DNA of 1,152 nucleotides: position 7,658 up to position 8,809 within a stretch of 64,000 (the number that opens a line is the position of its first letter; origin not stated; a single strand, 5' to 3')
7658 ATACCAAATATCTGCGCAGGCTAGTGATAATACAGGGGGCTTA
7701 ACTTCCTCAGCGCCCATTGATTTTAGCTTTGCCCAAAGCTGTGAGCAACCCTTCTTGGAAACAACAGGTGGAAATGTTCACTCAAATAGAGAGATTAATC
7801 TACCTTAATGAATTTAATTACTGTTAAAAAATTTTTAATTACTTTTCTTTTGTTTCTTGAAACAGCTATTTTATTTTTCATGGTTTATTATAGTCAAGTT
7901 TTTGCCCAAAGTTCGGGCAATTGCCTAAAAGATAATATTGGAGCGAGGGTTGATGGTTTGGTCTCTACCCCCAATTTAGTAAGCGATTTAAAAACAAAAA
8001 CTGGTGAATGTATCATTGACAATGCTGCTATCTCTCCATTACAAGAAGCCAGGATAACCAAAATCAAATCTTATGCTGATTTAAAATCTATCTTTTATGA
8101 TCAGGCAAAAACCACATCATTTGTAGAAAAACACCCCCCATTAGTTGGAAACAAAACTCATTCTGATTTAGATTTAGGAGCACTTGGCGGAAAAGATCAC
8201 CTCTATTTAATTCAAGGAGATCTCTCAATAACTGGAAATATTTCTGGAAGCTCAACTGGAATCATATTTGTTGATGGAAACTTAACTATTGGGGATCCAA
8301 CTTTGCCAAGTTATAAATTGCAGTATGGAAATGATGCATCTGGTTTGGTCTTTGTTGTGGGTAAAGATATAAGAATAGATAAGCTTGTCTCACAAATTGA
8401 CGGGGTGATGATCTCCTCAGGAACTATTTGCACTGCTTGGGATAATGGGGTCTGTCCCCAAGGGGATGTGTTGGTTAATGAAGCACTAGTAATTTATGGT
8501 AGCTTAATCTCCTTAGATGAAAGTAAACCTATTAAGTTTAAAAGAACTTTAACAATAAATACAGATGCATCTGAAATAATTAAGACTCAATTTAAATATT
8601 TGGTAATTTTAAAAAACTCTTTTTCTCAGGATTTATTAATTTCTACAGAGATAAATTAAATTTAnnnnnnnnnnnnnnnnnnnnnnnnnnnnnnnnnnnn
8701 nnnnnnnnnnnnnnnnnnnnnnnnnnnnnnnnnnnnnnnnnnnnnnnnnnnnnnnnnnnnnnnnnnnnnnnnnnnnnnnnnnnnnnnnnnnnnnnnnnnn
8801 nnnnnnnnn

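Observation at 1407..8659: Cluster of secreted proteins: a dockerin-bearing protein and two large paralogs sharing a conserved C-terminal module that ends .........(I/V)HSN..I(D/N)LP at the stop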

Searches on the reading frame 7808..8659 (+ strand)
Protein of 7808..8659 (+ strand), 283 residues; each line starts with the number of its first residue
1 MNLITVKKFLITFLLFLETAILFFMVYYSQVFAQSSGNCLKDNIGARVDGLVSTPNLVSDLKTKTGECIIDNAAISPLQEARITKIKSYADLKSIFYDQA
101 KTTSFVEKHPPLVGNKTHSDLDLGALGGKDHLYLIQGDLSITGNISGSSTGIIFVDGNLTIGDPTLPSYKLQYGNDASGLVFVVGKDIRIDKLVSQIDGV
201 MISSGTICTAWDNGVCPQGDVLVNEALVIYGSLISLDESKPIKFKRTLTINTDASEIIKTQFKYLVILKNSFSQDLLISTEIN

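Call 3: search_protein_families(library=pfam, proteins=[window:7808-8659:+], max_evalue=1)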
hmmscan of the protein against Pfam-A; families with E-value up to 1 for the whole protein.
window:7808-8659:+ (283 aa): 1 family
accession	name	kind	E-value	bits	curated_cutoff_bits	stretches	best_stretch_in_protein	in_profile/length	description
PF04942.19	CC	-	0.15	12.6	20.6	1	213-225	16-28/34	CC domain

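Call 4: search_protein_families(library=ncbifam, proteins=[window:7808-8659:+], max_evalue=1)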
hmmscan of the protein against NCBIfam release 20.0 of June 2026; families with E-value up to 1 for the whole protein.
window:7808-8659:+ (283 aa): 0 families

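Call 26: find_homologous_proteins(query=window:7808-8659:+, max_evalue=0.01)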
Query window:7808-8659:+ (283 aa): 57 proteins with E <= 0.01 among 1045 candidates.
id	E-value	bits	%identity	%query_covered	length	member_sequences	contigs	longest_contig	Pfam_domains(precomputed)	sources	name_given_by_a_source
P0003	1.6e-179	613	100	100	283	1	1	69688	-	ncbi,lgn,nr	ncbi:hypothetical protein HYS91_00410 [Candidatus Daviesbacteria bacterium]|nr:hypothetical protein 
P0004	2.4e-54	203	49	80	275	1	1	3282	-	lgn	-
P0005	4.5e-52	195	45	85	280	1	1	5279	-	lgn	-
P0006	4.2e-51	192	49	89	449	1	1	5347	-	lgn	-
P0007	8.0e-50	188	47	97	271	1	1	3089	-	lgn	-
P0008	3.3e-46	176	45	89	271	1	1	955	-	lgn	-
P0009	4.3e-46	176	42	95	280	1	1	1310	-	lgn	-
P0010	4.9e-46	176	46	84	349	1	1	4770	-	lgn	-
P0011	3.4e-45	173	46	83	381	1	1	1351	-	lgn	-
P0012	1.1e-44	171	44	98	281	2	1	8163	-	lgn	-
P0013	3.8e-43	166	43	93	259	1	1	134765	-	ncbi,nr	ncbi:MAG: hypothetical protein Q7R49_06980 [Candidatus Daviesbacteria bacterium]|nr:hypothetical pro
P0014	8.7e-43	165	44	86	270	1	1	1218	-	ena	-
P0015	1.6e-42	164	44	96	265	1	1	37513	-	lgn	-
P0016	1.5e-41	161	43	89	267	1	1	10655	-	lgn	-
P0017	5.3e-41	159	41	95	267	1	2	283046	-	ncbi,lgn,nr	ncbi:hypothetical protein HY386_02000 [Candidatus Daviesbacteria bacterium]|nr:hypothetical protein 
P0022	2.6e-38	150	40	89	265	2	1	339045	-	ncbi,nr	ncbi:hypothetical protein HYZ06_00300 [Candidatus Daviesbacteria bacterium]|nr:hypothetical protein 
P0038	5.3e-31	126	37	96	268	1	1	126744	-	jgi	jgi:hypothetical protein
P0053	3.3e-22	97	36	82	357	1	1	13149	PF19028.7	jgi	jgi:hypothetical protein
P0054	6.2e-21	93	37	79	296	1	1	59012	-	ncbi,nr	ncbi:hypothetical protein HY025_05935 [Candidatus Daviesbacteria bacterium]|nr:hypothetical protein 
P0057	9.4e-17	80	35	80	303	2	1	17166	-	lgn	-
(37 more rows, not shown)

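Call 27: find_encoding_contigs(protein=P0017, flank=8000, max_places=2)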
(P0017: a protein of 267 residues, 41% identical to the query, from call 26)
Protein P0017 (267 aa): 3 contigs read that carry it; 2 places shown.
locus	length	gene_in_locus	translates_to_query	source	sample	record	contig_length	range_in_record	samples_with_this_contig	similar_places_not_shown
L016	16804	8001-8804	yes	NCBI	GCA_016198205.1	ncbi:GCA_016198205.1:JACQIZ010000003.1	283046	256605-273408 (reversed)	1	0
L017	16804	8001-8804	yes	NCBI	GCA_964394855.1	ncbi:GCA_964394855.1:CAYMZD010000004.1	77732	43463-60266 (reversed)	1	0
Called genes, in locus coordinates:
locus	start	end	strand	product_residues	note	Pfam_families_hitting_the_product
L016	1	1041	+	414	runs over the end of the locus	PF20706:GT4-conflict (weak), PF00534:Glycos_transf_1, PF13692:Glyco_trans_1_4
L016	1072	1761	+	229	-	PF00106:adh_short, PF08659:KR, PF13561:adh_short_C2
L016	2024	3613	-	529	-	-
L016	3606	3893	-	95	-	-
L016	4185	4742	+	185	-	-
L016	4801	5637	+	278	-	-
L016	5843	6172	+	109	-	-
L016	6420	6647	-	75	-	-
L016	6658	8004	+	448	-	PF07691:PA14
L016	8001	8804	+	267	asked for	-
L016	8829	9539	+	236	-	PF01255:Prenyltransf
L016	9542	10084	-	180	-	PF11303:DUF3105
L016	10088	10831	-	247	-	PF13462:Thioredoxin_4, PF01323:DSBA, PF13098:Thioredoxin_2 (faint), PF13462:Thioredoxin_4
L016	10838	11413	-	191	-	PF01195:Pept_tRNA_hydro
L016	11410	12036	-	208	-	PF00156:Pribosyltran, PF14681:UPRTase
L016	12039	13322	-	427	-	PF27218:MJ0043_C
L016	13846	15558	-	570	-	PF04675:DNA_ligase_A_N, PF01068:DNA_ligase_A_M, PF09414:RNA_ligase (weak), PF04679:DNA_ligase_A_C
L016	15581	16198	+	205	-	PF00990:GGDEF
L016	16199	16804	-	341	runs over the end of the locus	PF02661:Fic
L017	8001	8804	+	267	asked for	-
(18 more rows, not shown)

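Call 28: find_encoding_contigs(protein=P0022, flank=8000, max_places=2)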
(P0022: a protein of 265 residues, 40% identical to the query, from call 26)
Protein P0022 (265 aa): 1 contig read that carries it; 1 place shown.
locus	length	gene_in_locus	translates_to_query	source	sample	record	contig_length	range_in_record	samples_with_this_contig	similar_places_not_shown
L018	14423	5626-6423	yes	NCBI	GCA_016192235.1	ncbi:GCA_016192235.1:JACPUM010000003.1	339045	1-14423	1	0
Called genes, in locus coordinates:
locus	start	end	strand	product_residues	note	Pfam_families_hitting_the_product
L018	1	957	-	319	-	?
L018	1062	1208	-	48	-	-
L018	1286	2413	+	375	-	PF00486:Trans_reg_C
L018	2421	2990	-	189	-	PF01583:APS_kinase (weak), PF08433:KTI12, PF13671:AAA_33, PF13207:AAA_17 (weak), PF13238:AAA_18 (weak)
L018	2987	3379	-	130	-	PF00072:Response_reg (weak)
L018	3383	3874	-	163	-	PF04229:GrpB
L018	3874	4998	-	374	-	-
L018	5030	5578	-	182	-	PF00588:SpoU_methylase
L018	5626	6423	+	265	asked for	-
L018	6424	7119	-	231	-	PF01255:Prenyltransf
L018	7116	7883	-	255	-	PF00348:polyprenyl_synt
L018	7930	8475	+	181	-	PF00300:His_Phos_1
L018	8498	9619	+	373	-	PF00368:HMG-CoA_red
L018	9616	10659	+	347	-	PF08541:ACP_syn_III_C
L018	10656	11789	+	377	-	PF00108:Thiolase_N, PF00109:ketoacyl-synt, PF08545:ACP_syn_III (weak), PF02803:Thiolase_C, PF22691:Thiolase_C_1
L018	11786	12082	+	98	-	PF01796:OB_ChsH2_C (weak)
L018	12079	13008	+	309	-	PF00288:GHMP_kinases_N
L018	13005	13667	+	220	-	PF00702:Hydrolase, PF12710:HAD, PF13419:HAD_2, PF13242:Hydrolase_like (weak)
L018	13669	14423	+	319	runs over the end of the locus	PF00288:GHMP_kinases_N, PF08544:GHMP_kinases_C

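Call 29: find_encoding_contigs(protein=P0013, flank=8000, max_places=2)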
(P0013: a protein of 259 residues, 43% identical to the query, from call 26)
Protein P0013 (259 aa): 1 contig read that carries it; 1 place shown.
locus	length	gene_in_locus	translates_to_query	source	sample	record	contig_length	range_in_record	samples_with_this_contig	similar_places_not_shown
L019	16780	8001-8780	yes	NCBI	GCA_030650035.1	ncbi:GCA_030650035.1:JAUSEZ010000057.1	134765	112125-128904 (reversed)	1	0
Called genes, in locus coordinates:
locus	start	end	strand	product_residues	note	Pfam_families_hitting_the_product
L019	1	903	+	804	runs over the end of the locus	-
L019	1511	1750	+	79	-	PF15919:HicB_lk_antitox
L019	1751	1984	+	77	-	PF07927:HicA_toxin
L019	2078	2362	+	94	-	PF04221:RelB (weak)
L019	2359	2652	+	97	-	PF15738:YafQ_toxin (weak)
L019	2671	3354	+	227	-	-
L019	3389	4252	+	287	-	-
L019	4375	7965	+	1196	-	-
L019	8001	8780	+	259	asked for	-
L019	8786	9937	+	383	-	PF07963:N_methyl, PF07588:DUF1554 (faint)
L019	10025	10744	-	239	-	PF01255:Prenyltransf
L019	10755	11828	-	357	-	PF00348:polyprenyl_synt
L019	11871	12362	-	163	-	PF02542:YgbB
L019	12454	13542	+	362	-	PF02401:LYTB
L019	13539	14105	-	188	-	PF00293:NUDIX (weak)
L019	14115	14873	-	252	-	PF02535:Zip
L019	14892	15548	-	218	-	PF11303:DUF3105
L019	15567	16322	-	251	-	PF13462:Thioredoxin_4, PF01323:DSBA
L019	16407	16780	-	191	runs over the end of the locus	PF01195:Pept_tRNA_hydro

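Call 30: find_encoding_contigs(protein=P0038, flank=8000, max_places=2)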
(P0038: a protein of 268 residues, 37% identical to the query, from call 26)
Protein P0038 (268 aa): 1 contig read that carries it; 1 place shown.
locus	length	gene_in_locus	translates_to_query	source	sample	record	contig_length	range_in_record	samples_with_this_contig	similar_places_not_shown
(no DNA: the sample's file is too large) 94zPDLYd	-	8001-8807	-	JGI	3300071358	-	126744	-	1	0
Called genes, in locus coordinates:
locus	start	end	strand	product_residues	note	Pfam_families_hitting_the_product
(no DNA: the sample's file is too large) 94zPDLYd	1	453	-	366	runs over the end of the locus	PF02463:SMC_N, PF13175:AAA_15, PF13476:AAA_23, PF13304:AAA_21 (weak)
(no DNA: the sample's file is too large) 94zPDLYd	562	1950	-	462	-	PF05977:MFS_3, PF07690:MFS_1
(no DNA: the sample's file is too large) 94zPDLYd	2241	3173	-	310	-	PF01551:Peptidase_M23 (faint)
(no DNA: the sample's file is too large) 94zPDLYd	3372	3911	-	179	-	PF00588:SpoU_methylase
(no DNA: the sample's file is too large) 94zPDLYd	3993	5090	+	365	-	-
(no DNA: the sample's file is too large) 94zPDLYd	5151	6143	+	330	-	-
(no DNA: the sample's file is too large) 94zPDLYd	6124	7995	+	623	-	PF13620:CarboxypepD_reg (weak)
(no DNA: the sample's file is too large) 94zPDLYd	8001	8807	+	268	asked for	-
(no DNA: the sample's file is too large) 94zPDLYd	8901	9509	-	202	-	PF01195:Pept_tRNA_hydro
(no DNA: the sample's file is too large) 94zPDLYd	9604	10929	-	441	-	PF27218:MJ0043_C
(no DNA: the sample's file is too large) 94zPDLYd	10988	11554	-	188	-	PF05635:23S_rRNA_IVP (weak)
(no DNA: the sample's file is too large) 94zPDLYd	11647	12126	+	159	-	-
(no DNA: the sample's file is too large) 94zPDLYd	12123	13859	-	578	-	PF04675:DNA_ligase_A_N, PF01068:DNA_ligase_A_M, PF04679:DNA_ligase_A_C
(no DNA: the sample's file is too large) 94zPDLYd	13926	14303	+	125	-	-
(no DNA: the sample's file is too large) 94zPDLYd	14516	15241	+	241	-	PF00990:GGDEF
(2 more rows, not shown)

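Call 36: search_protein_families(library=pfam, alignment_id=A3, max_evalue=0.1)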
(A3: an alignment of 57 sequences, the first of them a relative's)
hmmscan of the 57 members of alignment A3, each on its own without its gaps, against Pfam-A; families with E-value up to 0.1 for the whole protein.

A. member 1, P0003 (283 aa): 0 families

B. families by the number of members that match (of 57 scanned): 16 families
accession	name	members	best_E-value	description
PF19028.6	TSP1_spondin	2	7.6e-06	Spondin-like TSP1 domain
PF00090.25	TSP_1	2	3.8e-05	Thrombospondin type 1 domain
PF19030.6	TSP1_ADAMTS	2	0.00016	Thrombospondin type 1 domain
PF02538.19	Hydantoinase_B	2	0.0018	Hydantoinase B/oxoprolinase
PF14262.12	Cthe_2159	1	0.0016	Carbohydrate-binding domain-containing protein Cthe_2159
PF20597.4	pAdhesive_15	1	0.0023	Putative Ice-binding-like adhesive domain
PF19035.6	TSP1_CCN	1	0.013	CCN3 Nov like TSP1 domain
PF17954.7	Pirin_C_2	1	0.014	Quercetinase C-terminal cupin domain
PF14466.11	PLCC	1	0.016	PLAT/LH2 and C2-like Ca2+-binding lipoprotein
PF12861.13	zf-ANAPC11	1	0.039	Anaphase-promoting complex subunit 11 RING-H2 finger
PF20166.3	ATG4_LIR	1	0.043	ATG4, F-type LIR motif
PF25488.1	RNaseT2L_C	1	0.044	RNase T2-like C-terminal domain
PF24857.1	THR4_C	1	0.062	Threonine synthase, C-terminal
PF18219.6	SidC_N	1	0.063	SidC N-terminal domain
PF23981.1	DUF7305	1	0.074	Domain of unknown function (DUF7305)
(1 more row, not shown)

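Call 42: predict_structure(alignment_id=A3)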
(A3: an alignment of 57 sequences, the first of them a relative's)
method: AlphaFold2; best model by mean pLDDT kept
length: 283 residues; sequences in the alignment: 57
mean_pLDDT: 81.3   pTM: 0.69
mean pLDDT of the five models: 81.3, 79.8, 79.5, 79.4, 79.4
residues with pLDDT >= 90: 170; 70-90: 39; 50-70: 22; < 50: 52
segments of 3 or more residues with pLDDT < 50: 33-38, 40-59, 70-83, 276-283
pLDDT, mean of each block of 10 residues (from residue 1): 80 95 79 46 43 43 52 46 69 92 93 98 85 98 94 98 85 92 98 97 98 95 97 95 96 94 78 53 41
secondary structure, 60 per line:
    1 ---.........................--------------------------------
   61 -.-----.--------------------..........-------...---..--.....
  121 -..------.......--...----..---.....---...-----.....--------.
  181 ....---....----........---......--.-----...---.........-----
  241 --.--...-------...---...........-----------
elements in order: H4-28 H89-98 E106-108 E130-136 E139-141 E151-155 E159-161 E180-184 E188-191 E196-203 E207-212 E221-223 E227-235 E246-248 E256-258 H262-272

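Call 50: find_encoding_contigs(protein=P0054, flank=10000, max_places=1)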
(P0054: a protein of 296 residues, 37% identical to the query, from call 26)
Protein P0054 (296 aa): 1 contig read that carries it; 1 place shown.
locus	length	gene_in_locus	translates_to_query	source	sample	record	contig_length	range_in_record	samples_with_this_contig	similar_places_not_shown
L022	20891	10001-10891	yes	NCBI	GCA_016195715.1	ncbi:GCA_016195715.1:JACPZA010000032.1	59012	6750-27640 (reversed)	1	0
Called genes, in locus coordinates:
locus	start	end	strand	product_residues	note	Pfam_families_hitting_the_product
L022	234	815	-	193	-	PF03161:LAGLIDADG_2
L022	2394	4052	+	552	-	PF00989:PAS (weak)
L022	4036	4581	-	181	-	PF00588:SpoU_methylase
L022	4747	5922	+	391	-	-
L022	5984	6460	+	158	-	-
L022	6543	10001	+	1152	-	PF00041:fn3 (faint), PF25833:Fn3_SaeA_3rd (faint)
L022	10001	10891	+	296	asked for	-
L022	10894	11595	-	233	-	PF01255:Prenyltransf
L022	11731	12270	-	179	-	PF00293:NUDIX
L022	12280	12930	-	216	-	PF11303:DUF3105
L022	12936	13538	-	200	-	PF01195:Pept_tRNA_hydro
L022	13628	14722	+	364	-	-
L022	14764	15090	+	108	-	-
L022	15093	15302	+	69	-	-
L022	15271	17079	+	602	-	-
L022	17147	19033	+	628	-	-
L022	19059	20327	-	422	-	PF27218:MJ0043_C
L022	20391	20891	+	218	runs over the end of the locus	PF12822:ECF_trnsprt (weak)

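Call 78: find_encoding_contigs(protein=P0057, flank=10000, max_places=3)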
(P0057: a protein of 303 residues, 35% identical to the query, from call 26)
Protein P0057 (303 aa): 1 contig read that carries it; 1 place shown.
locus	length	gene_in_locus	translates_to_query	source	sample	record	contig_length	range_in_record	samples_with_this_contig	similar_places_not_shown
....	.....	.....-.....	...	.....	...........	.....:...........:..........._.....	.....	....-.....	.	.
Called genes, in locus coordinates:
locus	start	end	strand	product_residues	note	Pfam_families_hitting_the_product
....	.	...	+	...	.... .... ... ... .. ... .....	-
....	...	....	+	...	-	-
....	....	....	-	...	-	-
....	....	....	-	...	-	-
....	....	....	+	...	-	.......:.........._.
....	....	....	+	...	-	-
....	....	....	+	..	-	-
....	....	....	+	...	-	-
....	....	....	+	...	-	-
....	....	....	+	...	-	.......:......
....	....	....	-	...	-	-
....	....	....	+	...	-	-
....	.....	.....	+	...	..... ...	-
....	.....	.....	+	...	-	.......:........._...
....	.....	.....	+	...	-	-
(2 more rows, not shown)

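Call 84: search_protein_families(library=ncbifam, proteins=[P0017, P0013, P0011, P0053, L019:8786-9937:+], max_evalue=0.01)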
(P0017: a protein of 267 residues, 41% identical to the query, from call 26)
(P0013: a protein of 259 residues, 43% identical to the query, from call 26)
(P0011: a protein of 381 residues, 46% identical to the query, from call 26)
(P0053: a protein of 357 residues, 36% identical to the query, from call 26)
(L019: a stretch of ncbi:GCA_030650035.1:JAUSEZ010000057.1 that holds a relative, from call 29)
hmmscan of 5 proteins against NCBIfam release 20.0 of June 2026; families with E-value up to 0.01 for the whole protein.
P0017 (267 aa): 0 families

P0013 (259 aa): 0 families

P0011 (381 aa): 0 families

P0053 (357 aa): 0 families

L019:8786-9937:+ (383 aa): 14 families
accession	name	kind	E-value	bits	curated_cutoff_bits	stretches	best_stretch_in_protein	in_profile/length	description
NF007862.0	PRK10574.1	equivalog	4.5e-09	36.6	138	1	1-36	2-37/145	prepilin peptidase-dependent pilin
TIGR02532.1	IV_pilin_GFxxxE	domain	1.4e-08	34.2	16.3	1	3-26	1-24/24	prepilin-type N-terminal cleavage/methylation domain-containing protein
NF041775.1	typeIV_PilA_Myxo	equivalog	3.6e-07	30.4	400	1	2-63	9-70/214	type IV pilin protein PilA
TIGR01708.2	typeII_sec_gspH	equivalog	3.7e-07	30.3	80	1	3-36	1-36/169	type II secretion system minor pseudopilin GspH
TIGR01710.1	typeII_sec_gspG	equivalog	4.2e-07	30.1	88.85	1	4-106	1-106/134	type II secretion system major pseudopilin GspG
NF007800.0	PRK10506.1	equivalog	2.9e-06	27.2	158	1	2-37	7-42/163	prepilin peptidase-dependent protein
NF041013.1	T4P_ComGE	equivalog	1.3e-05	25.2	49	1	3-39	3-39/83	competence type IV pilus minor pilin ComGE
NF047482.1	OM_LenAB_fam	equivalog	6.9e-05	22.3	300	1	189-341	59-202/230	endostatin-like outer membrane protein, LenA/LenB family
NF040982.1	ComGD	equivalog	0.00032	21.1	70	1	3-35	1-32/139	competence type IV pilus minor pilin ComGD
TIGR01707.1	gspI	equivalog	0.0012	19.4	44.35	1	5-36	1-32/101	type II secretion system minor pseudopilin GspI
NF040999.1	pilin_ComGC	equivalog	0.0047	17.1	75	1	4-21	2-19/84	competence type IV pilus major pilin ComGC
NF041002.1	pilin_ComGF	equivalog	0.0052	17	80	1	3-39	1-37/139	competence type IV pilus minor pilin ComGF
TIGR02596.1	TIGR02596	subfamily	0.0074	16.4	70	0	6-31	1-26/196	Verru_Chthon cassette protein D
TIGR01711.1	gspJ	equivalog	0.0099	15.7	64.85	0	4-52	1-50/192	type II secretion system minor pseudopilin GspJ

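Call 95: fold_search(model_id=the predicted structure, library=pdb)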
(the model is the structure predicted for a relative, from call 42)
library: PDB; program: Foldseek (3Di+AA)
matches with E <= 10: 84; with E <= 0.001: 0
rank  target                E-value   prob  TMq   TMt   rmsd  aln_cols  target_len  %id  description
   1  3vn3_A                1.0e-01  0.98  0.34  0.42   6.6       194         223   13  Fungal antifreeze protein exerts hyperactivity by constructing an inequable beta-helix (released 2012-06-06)
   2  7bwy_A                1.6e-01  0.28  0.19  0.24  10.4       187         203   13  Crystal structure of ice-binding protein from an Antarctic ascomycete, Antarctomyces psychrotrophicus. (released 2020-05-27)
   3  7dc5_A                3.0e-01  0.84  0.32  0.39   7.3       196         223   16  Crystal structure of fungal antifreeze protein with intermediate activity (released 2021-10-27)
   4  7ddb_A                3.6e-01  0.82  0.32  0.39   7.0       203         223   14  Crystal structure of fungal antifreeze protein with intermediate activity (released 2021-11-03)
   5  4nu2                  3.8e-01  0.80  0.29  0.37   7.9       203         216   16  Crystal structure of an ice-binding protein (FfIBP) from the Antarctic bacterium, Flavobacterium frigoris PS1 (released 2014-04-16)
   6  5uyt_B                3.8e-01  0.60  0.29  0.20   9.5       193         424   12  Crystal structure of ice binding protein from an Antarctic bacterium Flavobacteriaceae (released 2017-10-25)
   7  4nu3_A                4.3e-01  0.25  0.22  0.26  10.2       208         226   13  Crystal structure of mFfIBP, a capping head region swapped mutant of ice-binding protein (released 2014-04-16)
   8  5b5h                  4.7e-01  0.91  0.35  0.44   6.3       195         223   13  Hydrophobic ice-binding site confer hyperactivity on antifreeze protein from a snow mold fungus (released 2016-09-28)
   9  3uyv_A                5.0e-01  0.18  0.21  0.24  11.5       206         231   13  Crystal structure of a glycosylated ice-binding protein (LeIBP) from Arctic yeast (released 2012-02-29)
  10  4w8s                  6.1e-01  0.08  0.17  0.19  13.3       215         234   14  Crystal structure of truncated hemolysin A Q125S/Y134S from P. mirabilis at 1.5 Angstroms resolution (released 2015-10-07)
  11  3vbi_A                6.1e-01  0.04  0.13  0.17  15.3       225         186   15  Crystal Structure of AntD, an N-acyltransferase from Bacillus cereus in complex with dTDP-4-amino-4,6-dideoxyglucose a (released 2012-01-25)
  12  6s6y_C                7.5e-01  0.07  0.16  0.17  16.3       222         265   14  X-ray crystal structure of the formyltransferase/hydrolase complex (FhcABCD) from Methylorubrum extorquens in complex  (released 2019-12-04)
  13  3wp9                  7.9e-01  0.41  0.28  0.34   7.7       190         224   11  Crystal structure of antifreeze protein from an Antarctic sea ice bacterium Colwellia sp. (released 2014-07-02)
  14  7ehk                  8.3e-01  0.57  0.29  0.37   6.9       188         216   17  Crystal structure of C107S mutant of FfIBP (released 2022-03-02)
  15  6qvi_B                8.3e-01  0.51  0.27  0.16   5.9       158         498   16  Crystal structure of competence-associated pilin ComZ from Thermus thermophilus (released 2019-05-29)
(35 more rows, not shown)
